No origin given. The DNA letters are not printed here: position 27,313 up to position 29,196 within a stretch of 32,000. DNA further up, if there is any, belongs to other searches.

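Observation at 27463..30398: Tightly coupled CrtI-like flavoenzyme / NTF2-fold / SDR operon of unknown substrate: candidate lipid, fatty-acid or steroid tailoring module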

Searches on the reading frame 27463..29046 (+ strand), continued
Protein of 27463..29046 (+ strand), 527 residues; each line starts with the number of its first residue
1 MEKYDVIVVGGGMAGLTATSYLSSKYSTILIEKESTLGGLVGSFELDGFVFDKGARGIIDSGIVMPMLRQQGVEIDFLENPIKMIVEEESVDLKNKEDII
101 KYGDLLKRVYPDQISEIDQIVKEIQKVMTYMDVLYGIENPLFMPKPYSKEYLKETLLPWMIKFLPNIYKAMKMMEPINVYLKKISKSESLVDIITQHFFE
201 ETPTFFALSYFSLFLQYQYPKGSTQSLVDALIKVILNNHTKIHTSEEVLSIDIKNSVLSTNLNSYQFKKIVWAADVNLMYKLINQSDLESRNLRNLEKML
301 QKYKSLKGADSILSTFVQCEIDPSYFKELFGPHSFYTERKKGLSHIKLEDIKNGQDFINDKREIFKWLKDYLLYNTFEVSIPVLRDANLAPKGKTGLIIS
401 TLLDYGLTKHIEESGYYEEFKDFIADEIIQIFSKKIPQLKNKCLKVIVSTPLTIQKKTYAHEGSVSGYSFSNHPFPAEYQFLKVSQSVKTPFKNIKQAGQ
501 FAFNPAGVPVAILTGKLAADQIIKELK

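Call 57: search_protein_families(library=pfam, proteins=[L077:4320-5951:+, L077:11192-13783:+, L077:13756-14952:+, L055:3857-6061:+, L055:11602-12435:+, L048:372-1439:+, L042:4973-5974:+, L051:9975-10460:+, L045:11211-11693:+, L045:11819-12448:+], max_evalue=0.0001)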
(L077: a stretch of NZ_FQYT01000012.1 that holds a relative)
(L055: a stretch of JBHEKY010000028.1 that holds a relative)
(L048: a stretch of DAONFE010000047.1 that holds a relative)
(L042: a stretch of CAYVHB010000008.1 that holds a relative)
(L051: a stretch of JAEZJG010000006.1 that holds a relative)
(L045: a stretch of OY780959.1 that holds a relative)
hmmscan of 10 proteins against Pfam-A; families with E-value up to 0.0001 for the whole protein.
L077:4320-5951:+ (543 aa): 1 family
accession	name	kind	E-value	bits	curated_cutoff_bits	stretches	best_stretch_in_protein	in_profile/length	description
PF03063.25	Prismane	-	1.2e-178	595.4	27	1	3-537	1-512/513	Prismane/CO dehydrogenase family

L077:11192-13783:+ (863 aa): 1 family
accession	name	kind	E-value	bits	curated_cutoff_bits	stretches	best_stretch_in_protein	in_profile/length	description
PF01326.24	PPDK_N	-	9.7e-52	176.7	27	1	292-670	3-324/328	Pyruvate phosphate dikinase, AMP/ATP-binding domain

L077:13756-14952:+ (398 aa): 2 families
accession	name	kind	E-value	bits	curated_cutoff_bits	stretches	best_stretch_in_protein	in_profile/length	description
PF07690.21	MFS_1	-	3.3e-42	145.1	33.4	2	219-394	2-181/347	Major Facilitator Superfamily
PF00083.30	Sugar_tr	-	8.4e-11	41.8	22.3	1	220-386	19-191/452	Sugar (and other) transporter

L055:3857-6061:+ (734 aa): 7 families
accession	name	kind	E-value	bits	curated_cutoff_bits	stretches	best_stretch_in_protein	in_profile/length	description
PF00580.27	UvrD-helicase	-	4.1e-97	325.5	23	1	7-270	1-271/271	UvrD/REP helicase N-terminal domain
PF13361.12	UvrD_C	-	1.3e-84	285.1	25.6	1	275-608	1-348/350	UvrD-like helicase C-terminal domain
PF13245.12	AAA_19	-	1.7e-24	87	25.1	1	11-253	1-132/134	AAA domain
PF13538.12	UvrD_C_2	-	9.1e-10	38.7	27.4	1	548-605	2-51/52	UvrD-like helicase C-terminal domain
PF13604.12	AAA_30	-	2.7e-07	30.9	27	0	7-71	2-66/191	AAA domain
PF21196.3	PcrA_UvrD_tudor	-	2.9e-06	27.5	23.9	1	689-731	2-48/48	PcrA/UvrD tudor domain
PF01443.25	Viral_helicase1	-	4.2e-05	23.9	21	0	164-267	11-114/228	Viral superfamily 1 RNA helicase core domain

L055:11602-12435:+ (277 aa): 1 family
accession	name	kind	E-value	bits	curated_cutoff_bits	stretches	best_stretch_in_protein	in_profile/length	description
PF02578.20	Cu-oxidase_4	-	2.1e-75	253.6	22.9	1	32-270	2-237/238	Multi-copper polyphenol oxidoreductase laccase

L048:372-1439:+ (355 aa): 2 families
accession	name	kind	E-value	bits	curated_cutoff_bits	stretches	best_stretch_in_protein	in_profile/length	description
PF00355.32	Rieske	-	4.6e-20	71.8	20.3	1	33-115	1-83/88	Rieske [2Fe-2S] domain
PF19112.6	VanA_C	-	6.3e-10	39.9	23.5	1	172-346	1-190/193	Vanillate O-demethylase oxygenase C-terminal domain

L042:4973-5974:+ (333 aa): 1 family
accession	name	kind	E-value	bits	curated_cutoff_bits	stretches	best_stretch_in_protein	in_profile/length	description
PF16654.10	DAPDH_C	-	2.1e-80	268.5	30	1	127-282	1-154/154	Diaminopimelic acid dehydrogenase C-terminal domain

L051:9975-10460:+ (161 aa): 1 family
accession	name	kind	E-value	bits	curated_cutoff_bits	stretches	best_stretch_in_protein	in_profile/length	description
PF12724.12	Flavodoxin_5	-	4.3e-05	24.3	27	0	2-128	1-144/145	Flavodoxin domain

L045:11211-11693:+ (160 aa): 3 families
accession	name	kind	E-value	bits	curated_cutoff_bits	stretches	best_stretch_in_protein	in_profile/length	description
PF12724.12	Flavodoxin_5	-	9.6e-08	32.9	27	0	5-35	1-31/145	Flavodoxin domain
PF12641.12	Flavodoxin_3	-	5.1e-07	30.1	27.5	0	5-40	1-35/160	Flavodoxin domain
PF12682.12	Flavodoxin_4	-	2.3e-06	27.6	24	1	5-113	3-114/155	Flavodoxin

L045:11819-12448:+ (209 aa): 0 families

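Call 58: find_encoding_contigs(protein=P0005, flank=8000, max_places=2)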
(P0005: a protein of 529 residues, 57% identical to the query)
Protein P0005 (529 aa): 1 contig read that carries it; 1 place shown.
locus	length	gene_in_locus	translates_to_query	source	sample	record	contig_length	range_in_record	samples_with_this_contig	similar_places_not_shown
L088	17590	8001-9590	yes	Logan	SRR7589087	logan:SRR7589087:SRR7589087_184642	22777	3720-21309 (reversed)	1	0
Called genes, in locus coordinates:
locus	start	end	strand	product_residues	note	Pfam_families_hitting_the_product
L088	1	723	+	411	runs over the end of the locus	PF02073:Peptidase_M29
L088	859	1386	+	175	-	PF00440:TetR_N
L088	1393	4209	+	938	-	PF03176:MMPL, PF02355:SecD_SecF_C (faint), PF12349:Sterol-sensing (weak), PF03176:MMPL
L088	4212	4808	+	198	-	-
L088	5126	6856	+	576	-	PF07973:tRNA_SAD, PF00587:tRNA-synt_2b, PF03129:HGTP_anticodon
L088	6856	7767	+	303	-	-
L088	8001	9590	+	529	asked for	PF00890:FAD_binding_2 (weak), PF01266:DAO (weak), PF01593:Amino_oxidase, PF01946:Thi4 (weak), PF03486:HI0933_like (faint), PF07992:Pyr_redox_2 (faint), PF12831:FAD_oxidored (weak), PF13450:NAD_binding_8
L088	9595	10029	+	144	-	PF12680:SnoaL_2, PF10184:DUF2358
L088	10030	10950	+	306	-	PF00106:adh_short, PF08659:KR, PF13561:adh_short_C2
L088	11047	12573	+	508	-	PF13493:DUF4118, PF00512:HisKA, PF02518:HATPase_c, PF13589:HATPase_c_3 (weak)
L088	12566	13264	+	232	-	PF00072:Response_reg, PF00486:Trans_reg_C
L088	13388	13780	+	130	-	-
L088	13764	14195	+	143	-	PF02254:TrkA_N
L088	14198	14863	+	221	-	PF02254:TrkA_N, PF13241:NAD_binding_7 (weak), PF02080:TrkA_C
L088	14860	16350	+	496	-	PF02386:TrkH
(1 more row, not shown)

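Call 59: find_encoding_contigs(protein=P0002, flank=5000, max_places=2)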
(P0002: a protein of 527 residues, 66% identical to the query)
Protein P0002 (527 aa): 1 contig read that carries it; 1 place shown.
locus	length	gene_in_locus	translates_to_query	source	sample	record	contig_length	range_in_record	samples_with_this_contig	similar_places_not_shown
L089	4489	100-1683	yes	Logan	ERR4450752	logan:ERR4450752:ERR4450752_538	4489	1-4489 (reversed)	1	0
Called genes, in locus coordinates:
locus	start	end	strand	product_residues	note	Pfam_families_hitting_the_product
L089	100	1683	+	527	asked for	PF01266:DAO (weak), PF01593:Amino_oxidase, PF03486:HI0933_like (faint), PF07992:Pyr_redox_2 (faint), PF12831:FAD_oxidored (weak), PF13450:NAD_binding_8, PF13738:Pyr_redox_3 (faint)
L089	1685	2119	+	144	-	PF12680:SnoaL_2, PF10184:DUF2358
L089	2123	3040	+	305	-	PF00106:adh_short, PF08659:KR (weak), PF13561:adh_short_C2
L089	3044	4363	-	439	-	PF00875:DNA_photolyase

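Call 64: search_protein_families(library=pfam, proteins=[L075:11268-12071:-, L033:7032-7880:-, L040:11119-11889:-, L075:6148-7992:+], max_evalue=5)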
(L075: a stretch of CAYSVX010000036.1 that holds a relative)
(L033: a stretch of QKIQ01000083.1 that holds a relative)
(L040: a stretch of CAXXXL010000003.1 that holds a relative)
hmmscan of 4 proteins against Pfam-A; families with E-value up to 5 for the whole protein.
L075:11268-12071:- (267 aa): 0 families

L033:7032-7880:- (282 aa): 0 families

L040:11119-11889:- (256 aa): 0 families

L075:6148-7992:+ (614 aa): 20 families
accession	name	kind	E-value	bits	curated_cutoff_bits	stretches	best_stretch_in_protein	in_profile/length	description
PF01593.30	Amino_oxidase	-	1.4e-14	54.7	19.8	1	12-490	1-443/443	Flavin containing amine oxidoreductase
PF13450.12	NAD_binding_8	-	2.1e-12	47.6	21.9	1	7-63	1-57/68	NAD(P)-binding Rossmann-like domain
PF01266.30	DAO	-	3.7e-10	40.3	27.9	2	4-39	1-37/353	FAD dependent oxidoreductase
PF01946.23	Thi4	-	1.6e-07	31.2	26.2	1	2-41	17-57/235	Thi4 family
PF03486.20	HI0933_like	-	6.7e-07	29.4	50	1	4-38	2-36/244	HI0933-like protein Rossmann domain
PF07992.20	Pyr_redox_2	-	1.3e-06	28.5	26.1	1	3-43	1-42/291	Pyridine nucleotide-disulphide oxidoreductase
PF00890.30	FAD_binding_2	-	1.5e-06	28.2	20.4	1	4-39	1-36/414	FAD binding domain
PF01134.28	GIDA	-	1.1e-05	25.2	22.1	1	4-36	1-33/391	Glucose inhibited division protein A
PF12831.13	FAD_oxidored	-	7.9e-05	22.6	27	1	4-40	1-37/416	FAD dependent oxidoreductase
PF01494.25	FAD_binding_3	-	0.00014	21.6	22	1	2-34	1-33/349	FAD binding domain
PF00070.33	Pyr_redox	-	0.00043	21.2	22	1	5-34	2-31/82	Pyridine nucleotide-disulphide oxidoreductase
PF00996.24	GDI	-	0.00044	19.4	23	1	2-40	4-42/436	GDP dissociation inhibitor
PF14691.11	Fer4_20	-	0.0021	18.3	25.8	1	528-611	14-106/113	Dihydroprymidine dehydrogenase domain II, 4Fe-4S cluster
PF21799.2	MurD-like_N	-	0.0029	18.3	27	1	4-43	2-41/88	Mur ligase MurD-like, N-terminal domain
PF01262.27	AlaDh_PNT_C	-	0.021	14.7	23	1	4-35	30-61/214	Alanine dehydrogenase/PNT, C-terminal domain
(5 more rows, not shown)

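Call 68: search_protein_families(library=pfam, alignment_id=A3, max_evalue=0.00001)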
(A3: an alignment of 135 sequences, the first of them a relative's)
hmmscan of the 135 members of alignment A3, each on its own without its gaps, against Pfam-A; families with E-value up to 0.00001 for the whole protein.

A. member 1, L001:6671-7750:+ (359 aa): 3 families
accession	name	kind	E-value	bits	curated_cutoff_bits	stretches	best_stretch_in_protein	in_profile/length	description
PF02894.22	GFO_IDH_MocA_C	-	9.3e-26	91.4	22.9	1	136-335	1-206/218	Oxidoreductase family, C-terminal alpha/beta domain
PF22725.1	GFO_IDH_MocA_C3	-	7.9e-22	78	27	1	133-247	2-123/124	GFO/IDH/MocA C-terminal domain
PF01408.29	GFO_IDH_MocA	-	1.5e-21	77.7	24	1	6-121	3-117/120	Oxidoreductase family, NAD-binding Rossmann fold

B. families by the number of members that match (of 135 scanned): 151 families (the first 25 are shown)
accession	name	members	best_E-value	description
PF18927.5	CrtO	3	5.3e-35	Glycosyl-4,4'-diaponeurosporenoate acyltransferase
PF01408.29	GFO_IDH_MocA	3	1.3e-21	Oxidoreductase family, NAD-binding Rossmann fold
PF09989.15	DUF2229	2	5.4e-71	CoA enzyme activase uncharacterised domain (DUF2229)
PF02779.29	Transket_pyr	2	1.5e-46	Transketolase, pyrimidine binding domain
PF13487.12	HD_5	2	2.8e-43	HD domain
PF00990.26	GGDEF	2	4.2e-40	Diguanylate cyclase, GGDEF domain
PF02780.25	Transketolase_C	2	6.9e-40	Transketolase, C-terminal domain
PF07859.19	Abhydrolase_3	2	1.1e-39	alpha/beta hydrolase fold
PF02894.22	GFO_IDH_MocA_C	2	8.3e-27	Oxidoreductase family, C-terminal alpha/beta domain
PF00535.33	Glycos_transf_2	2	4.5e-26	Glycosyl transferase family 2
PF22725.1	GFO_IDH_MocA_C3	2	1.2e-23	GFO/IDH/MocA C-terminal domain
PF00583.31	Acetyltransf_1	2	1.1e-18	Acetyltransferase (GNAT) family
PF01966.28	HD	2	5.9e-17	HD domain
PF00107.32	ADH_zinc_N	2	9.6e-17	Zinc-binding dehydrogenase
PF08240.17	ADH_N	2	6.9e-16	Alcohol dehydrogenase GroES-like domain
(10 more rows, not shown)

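Call 92: search_dna_similar(query=window:27463-29046:+, collection=plasmids, mode=protein, max_evalue=1e-10, max_rows=15)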
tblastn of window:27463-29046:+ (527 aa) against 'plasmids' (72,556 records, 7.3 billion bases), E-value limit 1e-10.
Records with a match: 2; places in all: 2; records where one place covers at least 80% of the query: 2.
Best place of each record, by identity: <60% 2.
By first word of the organism name: Bacillus 1; Pseudalkalibacillus 1.
By predicted mobility (MOB-suite, as given by PLSDB): conjugative 1; non-mobilizable 1.
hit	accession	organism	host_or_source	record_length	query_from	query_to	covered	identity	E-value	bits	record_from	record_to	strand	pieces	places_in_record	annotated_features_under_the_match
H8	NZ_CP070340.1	Bacillus cereus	Bombyx mori,whole organism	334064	1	526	100%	21.9%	4e-13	80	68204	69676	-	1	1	NAD(P)/FAD-dependent oxidoreductase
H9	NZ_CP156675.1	Pseudalkalibacillus hwajinpoensis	mixed culture,soil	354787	3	473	89%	24.3%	5e-20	102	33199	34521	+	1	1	NAD(P)/FAD-dependent oxidoreductase | 2-oxo acid dehydrogenase subunit E2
